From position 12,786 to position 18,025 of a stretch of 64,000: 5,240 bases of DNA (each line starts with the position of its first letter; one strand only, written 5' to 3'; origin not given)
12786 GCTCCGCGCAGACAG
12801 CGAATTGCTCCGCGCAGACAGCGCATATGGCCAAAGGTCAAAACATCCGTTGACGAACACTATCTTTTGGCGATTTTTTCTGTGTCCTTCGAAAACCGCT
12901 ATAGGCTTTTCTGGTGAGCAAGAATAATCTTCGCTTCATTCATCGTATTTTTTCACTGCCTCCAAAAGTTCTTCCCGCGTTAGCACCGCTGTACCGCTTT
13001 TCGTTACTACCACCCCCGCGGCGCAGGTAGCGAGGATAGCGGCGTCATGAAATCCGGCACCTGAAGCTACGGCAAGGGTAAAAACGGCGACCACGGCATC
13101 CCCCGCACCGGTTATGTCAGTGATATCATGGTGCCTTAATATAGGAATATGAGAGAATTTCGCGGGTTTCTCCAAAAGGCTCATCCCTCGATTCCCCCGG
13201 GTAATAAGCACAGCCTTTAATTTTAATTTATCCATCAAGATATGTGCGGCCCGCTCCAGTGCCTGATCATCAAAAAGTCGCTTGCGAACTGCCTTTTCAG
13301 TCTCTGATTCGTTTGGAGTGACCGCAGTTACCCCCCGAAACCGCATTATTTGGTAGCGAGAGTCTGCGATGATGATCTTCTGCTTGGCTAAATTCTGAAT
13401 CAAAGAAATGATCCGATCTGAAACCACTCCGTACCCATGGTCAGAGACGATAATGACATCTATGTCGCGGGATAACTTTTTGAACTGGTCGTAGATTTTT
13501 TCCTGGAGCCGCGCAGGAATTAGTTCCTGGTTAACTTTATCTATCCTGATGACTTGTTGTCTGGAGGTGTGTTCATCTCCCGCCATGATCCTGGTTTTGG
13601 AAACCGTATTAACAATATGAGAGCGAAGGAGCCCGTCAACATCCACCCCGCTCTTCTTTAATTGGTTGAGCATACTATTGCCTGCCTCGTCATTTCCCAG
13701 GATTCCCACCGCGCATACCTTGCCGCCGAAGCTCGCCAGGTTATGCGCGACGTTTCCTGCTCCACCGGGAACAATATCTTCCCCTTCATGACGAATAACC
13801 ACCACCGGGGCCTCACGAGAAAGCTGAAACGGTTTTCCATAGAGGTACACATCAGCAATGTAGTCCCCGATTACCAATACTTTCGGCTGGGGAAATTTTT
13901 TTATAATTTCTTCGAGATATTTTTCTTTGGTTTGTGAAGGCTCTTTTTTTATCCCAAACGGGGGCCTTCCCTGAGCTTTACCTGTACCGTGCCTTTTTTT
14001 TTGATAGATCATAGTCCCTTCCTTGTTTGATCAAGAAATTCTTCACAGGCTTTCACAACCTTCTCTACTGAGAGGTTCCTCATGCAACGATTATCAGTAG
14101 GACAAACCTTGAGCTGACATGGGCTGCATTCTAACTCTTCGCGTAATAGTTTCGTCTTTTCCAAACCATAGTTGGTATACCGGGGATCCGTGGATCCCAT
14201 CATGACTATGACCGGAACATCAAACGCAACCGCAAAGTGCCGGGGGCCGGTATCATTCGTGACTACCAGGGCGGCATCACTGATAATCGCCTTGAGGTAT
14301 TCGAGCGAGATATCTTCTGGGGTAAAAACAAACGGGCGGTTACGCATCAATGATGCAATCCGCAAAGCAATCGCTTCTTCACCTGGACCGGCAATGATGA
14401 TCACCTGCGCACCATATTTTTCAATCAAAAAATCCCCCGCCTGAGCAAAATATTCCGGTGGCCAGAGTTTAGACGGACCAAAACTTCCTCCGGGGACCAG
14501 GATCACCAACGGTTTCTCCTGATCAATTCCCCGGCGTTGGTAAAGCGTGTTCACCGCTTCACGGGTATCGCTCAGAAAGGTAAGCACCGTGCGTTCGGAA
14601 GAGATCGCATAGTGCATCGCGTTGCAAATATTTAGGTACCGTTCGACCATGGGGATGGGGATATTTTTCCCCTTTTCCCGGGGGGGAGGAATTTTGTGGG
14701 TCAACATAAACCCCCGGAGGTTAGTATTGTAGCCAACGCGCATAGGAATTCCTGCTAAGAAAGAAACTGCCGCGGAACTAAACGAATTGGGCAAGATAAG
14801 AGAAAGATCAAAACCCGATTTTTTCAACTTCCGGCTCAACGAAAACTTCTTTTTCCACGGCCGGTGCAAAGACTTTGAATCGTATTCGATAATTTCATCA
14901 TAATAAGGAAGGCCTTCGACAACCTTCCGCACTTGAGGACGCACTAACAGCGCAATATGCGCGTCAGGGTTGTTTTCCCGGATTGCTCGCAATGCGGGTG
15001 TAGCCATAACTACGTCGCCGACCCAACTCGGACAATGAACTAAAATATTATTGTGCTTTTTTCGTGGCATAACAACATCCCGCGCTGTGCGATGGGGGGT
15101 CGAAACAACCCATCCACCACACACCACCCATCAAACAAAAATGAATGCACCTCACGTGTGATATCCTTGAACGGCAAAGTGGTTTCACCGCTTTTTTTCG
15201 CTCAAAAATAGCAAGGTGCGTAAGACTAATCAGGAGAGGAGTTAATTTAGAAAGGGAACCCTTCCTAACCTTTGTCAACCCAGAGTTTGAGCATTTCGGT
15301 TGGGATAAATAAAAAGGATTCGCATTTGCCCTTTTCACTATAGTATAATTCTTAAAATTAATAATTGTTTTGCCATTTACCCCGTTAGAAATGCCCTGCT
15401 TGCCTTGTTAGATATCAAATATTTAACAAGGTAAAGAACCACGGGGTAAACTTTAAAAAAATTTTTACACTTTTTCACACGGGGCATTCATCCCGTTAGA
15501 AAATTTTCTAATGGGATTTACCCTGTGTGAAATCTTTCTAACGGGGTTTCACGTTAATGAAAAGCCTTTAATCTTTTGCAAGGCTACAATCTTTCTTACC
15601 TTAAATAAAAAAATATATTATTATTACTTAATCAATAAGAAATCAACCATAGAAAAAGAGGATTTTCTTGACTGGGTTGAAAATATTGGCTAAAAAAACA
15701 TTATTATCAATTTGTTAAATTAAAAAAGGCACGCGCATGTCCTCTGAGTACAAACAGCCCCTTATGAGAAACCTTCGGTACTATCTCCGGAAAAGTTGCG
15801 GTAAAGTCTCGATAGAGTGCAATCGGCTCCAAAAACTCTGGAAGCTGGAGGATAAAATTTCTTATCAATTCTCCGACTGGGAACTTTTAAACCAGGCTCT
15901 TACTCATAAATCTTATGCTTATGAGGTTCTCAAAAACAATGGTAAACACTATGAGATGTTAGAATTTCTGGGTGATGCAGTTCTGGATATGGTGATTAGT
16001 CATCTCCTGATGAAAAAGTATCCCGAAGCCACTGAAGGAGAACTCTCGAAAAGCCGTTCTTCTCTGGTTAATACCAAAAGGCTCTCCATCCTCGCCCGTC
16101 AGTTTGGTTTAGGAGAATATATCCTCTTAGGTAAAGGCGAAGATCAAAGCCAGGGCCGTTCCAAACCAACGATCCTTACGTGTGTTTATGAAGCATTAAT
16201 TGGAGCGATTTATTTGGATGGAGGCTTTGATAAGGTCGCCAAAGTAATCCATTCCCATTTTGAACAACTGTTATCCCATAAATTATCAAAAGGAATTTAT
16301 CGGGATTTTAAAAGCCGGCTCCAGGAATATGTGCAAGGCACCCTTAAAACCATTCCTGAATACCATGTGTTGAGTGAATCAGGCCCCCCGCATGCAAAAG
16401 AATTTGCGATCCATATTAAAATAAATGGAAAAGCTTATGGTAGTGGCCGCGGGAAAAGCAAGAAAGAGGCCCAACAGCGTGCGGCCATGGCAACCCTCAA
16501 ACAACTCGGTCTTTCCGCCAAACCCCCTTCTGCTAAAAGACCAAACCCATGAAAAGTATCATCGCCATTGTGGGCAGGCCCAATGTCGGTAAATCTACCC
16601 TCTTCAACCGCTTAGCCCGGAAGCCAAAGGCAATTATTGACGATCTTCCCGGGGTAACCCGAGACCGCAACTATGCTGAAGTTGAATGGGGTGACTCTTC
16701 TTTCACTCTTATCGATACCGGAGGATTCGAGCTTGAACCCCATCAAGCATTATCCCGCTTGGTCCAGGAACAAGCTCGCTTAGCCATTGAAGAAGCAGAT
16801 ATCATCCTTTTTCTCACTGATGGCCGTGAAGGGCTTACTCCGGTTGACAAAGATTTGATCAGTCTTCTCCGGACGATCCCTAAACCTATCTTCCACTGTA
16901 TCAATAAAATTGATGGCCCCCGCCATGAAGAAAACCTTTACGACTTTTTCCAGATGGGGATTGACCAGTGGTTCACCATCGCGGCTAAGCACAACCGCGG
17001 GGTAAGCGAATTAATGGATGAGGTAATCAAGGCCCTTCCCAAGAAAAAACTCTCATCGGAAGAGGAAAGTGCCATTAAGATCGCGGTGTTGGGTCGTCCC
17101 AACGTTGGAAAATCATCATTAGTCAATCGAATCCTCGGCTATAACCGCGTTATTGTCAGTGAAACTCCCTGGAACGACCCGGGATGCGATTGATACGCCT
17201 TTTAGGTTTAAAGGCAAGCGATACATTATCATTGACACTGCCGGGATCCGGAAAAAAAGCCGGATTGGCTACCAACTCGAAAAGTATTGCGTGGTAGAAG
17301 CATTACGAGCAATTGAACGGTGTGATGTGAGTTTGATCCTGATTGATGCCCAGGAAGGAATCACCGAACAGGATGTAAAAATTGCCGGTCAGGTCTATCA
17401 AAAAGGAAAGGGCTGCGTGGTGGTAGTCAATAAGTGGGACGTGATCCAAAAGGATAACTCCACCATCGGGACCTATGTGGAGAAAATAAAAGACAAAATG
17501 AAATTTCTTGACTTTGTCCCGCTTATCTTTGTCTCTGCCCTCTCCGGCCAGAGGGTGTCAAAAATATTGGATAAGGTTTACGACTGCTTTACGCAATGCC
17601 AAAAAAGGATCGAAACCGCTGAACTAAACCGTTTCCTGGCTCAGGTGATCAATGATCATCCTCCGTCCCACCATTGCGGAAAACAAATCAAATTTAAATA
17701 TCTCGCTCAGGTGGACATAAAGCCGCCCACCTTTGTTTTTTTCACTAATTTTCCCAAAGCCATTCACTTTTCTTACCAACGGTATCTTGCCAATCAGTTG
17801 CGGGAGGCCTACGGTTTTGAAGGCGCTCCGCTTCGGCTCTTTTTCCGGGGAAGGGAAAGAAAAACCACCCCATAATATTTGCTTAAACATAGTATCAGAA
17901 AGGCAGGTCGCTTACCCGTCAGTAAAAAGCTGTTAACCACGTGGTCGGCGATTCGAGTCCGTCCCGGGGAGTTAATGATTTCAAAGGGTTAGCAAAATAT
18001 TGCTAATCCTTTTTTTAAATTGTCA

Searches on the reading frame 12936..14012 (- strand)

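Call 86: search_protein_families(library=pfam, proteins=[window:12936-14012:-])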
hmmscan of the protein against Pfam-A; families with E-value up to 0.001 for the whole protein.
window:12936-14012:- (358 aa): 3 families
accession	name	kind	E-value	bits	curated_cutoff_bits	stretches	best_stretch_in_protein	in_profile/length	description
PF00294.29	PfkB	-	1e-39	137.2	25.8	1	43-343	2-297/302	pfkB family carbohydrate kinase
PF01663.27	Phosphodiest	-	0.00011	22.4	23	1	176-259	205-280/342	Type I phosphodiesterase / nucleotide pyrophosphatase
PF08543.17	Phos_pyr_kin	-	0.00065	19.6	27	0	225-326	117-222/246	Phosphomethylpyrimidine kinase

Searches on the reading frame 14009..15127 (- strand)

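Call 86: search_protein_families(library=pfam, proteins=[window:14009-15127:-])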
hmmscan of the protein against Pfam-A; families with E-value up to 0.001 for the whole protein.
window:14009-15127:- (372 aa): 1 family
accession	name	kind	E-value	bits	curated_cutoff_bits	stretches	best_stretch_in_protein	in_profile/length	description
PF01075.23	Glyco_transf_9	-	1.7e-35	123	22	1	95-345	2-244/247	Glycosyltransferase family 9 (heptosyltransferase)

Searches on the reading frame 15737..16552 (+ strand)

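Call 86: search_protein_families(library=pfam, proteins=[window:15737-16552:+])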
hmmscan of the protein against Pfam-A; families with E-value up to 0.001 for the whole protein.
window:15737-16552:+ (271 aa): 5 families
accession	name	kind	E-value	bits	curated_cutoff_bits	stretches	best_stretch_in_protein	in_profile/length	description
PF14622.11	Ribonucleas_3_3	-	2.6e-38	131.5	35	1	48-174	2-123/128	Ribonuclease-III-like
PF00636.31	Ribonuclease_3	-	9.7e-24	84.5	27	1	73-163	1-102/102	Ribonuclease III domain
PF00035.32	dsrm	-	2.6e-20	73.2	23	1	192-257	2-66/66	Double-stranded RNA binding motif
PF22935.1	RM44_endonuclase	-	0.00036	21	27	0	44-132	16-119/139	Large ribosomal subunit protein mL44, endonuclease domain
PF24995.1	DSRM_2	-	0.0004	21.2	27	0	216-257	38-77/79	dsRNA binding domain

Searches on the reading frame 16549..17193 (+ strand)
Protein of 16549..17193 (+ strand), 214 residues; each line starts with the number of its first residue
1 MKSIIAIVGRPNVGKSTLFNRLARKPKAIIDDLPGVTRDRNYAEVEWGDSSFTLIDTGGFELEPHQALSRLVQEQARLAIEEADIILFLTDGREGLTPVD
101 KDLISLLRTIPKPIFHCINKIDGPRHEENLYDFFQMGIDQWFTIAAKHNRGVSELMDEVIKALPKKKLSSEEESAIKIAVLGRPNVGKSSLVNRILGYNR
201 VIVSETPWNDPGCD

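Call 87: search_protein_families(library=pfam, proteins=[window:16549-17193:+])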
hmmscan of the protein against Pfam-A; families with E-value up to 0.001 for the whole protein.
window:16549-17193:+ (214 aa): 16 families
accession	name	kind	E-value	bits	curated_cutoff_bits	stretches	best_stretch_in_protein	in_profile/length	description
PF01926.29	MMR_HSR1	-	5.6e-41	139.7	21.9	2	5-120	2-113/113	50S ribosome-binding GTPase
PF02421.24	FeoB_N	-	1.9e-17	63.6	27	1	5-158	3-155/156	Ferrous iron transport protein B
PF00009.33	GTP_EFTU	-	2.7e-13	50.4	26.5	1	5-164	6-187/188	Elongation factor Tu GTP binding domain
PF00350.29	Dynamin_N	-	2.1e-10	41.3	27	0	178-206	1-29/168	Dynamin family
PF03193.22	RsgA_GTPase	-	8.7e-07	29.4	30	0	99-203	42-134/174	RsgA GTPase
PF08477.19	Roc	-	6.9e-06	26.7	27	0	177-196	1-20/119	Ras of Complex, Roc, domain of DAPkinase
PF10662.15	PduV-EutP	-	1.3e-05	25.5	21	1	2-157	2-139/143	Ethanolamine utilisation - propanediol utilisation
PF04548.22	AIG1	-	3.6e-05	23.6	27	0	5-108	3-108/212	AIG1 family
PF13401.12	AAA_22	-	0.00011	22.9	27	0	2-27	5-30/130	AAA domain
PF03266.21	NTPase_1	-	0.00017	21.9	23.9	0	5-25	2-22/168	NTPase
PF00071.28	Ras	-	0.00024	21.2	21.6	0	6-124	3-117/162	Ras family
PF00005.33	ABC_tran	-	0.00028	21.9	25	0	3-28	12-37/137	ABC transporter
PF13479.12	AAA_24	-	0.00033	21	27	0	4-30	4-27/195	AAA domain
PF13238.12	AAA_18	-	0.00043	21.2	29.4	0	5-36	1-25/128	AAA domain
PF00931.28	NB-ARC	-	0.00043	20.1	23.5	0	4-29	20-45/248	NB-ARC domain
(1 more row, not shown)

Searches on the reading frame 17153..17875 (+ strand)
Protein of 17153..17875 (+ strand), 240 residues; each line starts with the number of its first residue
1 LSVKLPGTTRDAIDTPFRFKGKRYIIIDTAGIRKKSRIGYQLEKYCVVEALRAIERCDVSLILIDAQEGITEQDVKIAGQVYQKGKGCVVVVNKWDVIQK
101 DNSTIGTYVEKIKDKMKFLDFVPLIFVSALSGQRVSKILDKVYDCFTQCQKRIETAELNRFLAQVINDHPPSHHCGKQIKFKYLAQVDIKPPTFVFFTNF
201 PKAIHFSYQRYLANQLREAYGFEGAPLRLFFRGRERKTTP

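Call 87: search_protein_families(library=pfam, proteins=[window:17153-17875:+])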
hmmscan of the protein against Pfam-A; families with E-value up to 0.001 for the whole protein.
window:17153-17875:+ (240 aa): 4 families
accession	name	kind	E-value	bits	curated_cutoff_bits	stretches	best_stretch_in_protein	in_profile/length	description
PF14714.11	KH_dom-like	-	2.2e-32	111.6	27.3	1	152-232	1-81/81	KH-domain-like of EngA bacterial GTPase enzymes, C-terminal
PF00009.33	GTP_EFTU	-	2.3e-13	50.6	26.5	1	9-146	56-186/188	Elongation factor Tu GTP binding domain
PF01926.29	MMR_HSR1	-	1.2e-12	48.4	21.9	1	5-94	29-113/113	50S ribosome-binding GTPase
PF02421.24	FeoB_N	-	4.8e-06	26.6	27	1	6-141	31-155/156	Ferrous iron transport protein B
